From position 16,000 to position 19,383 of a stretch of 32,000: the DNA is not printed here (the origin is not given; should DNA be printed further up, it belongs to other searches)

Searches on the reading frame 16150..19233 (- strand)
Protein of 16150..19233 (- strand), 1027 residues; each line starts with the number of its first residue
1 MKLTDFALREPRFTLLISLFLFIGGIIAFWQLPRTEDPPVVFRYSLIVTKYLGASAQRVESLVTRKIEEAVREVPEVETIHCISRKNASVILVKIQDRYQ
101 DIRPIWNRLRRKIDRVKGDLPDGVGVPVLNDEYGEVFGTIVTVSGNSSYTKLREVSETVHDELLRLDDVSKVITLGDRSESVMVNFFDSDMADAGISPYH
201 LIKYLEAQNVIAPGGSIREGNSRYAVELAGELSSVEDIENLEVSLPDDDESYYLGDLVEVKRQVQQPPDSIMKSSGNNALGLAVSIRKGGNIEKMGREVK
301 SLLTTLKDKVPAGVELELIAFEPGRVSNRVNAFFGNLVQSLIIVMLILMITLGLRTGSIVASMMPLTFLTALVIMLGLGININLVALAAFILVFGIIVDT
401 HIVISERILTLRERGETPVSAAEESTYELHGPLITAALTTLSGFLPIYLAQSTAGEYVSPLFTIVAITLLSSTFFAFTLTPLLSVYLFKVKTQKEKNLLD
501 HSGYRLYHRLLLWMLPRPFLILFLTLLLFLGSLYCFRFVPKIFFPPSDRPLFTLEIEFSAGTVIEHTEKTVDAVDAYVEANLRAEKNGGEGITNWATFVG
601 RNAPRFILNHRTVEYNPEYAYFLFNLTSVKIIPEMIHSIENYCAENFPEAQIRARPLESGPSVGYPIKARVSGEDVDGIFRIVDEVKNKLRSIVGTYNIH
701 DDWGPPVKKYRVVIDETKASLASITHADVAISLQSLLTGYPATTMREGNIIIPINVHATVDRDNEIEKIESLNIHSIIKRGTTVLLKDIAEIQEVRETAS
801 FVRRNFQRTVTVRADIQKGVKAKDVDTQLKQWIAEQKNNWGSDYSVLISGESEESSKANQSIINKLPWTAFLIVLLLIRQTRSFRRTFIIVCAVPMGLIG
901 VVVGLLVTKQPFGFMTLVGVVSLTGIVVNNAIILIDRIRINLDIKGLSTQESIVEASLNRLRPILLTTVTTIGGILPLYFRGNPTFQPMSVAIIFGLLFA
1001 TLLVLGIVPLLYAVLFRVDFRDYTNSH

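Call 27: search_protein_families(library=pfam, proteins=[window:16150-19233:-], max_evalue=0.00001)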
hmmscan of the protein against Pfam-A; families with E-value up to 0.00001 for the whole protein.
window:16150-19233:- (1027 aa): 3 families
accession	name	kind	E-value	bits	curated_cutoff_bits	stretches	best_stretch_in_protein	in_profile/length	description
PF00873.25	ACR_tran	-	5.7e-144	481.6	28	1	4-1015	2-1020/1021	AcrB/AcrD/AcrF family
PF03176.21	MMPL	-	3.2e-11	43.2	20.5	1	868-1015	151-302/333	MMPL family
PF02355.23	SecD_SecF_C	-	4.4e-11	43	20.5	1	869-1002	39-173/189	Protein export membrane protein SecD/SecF, C-terminal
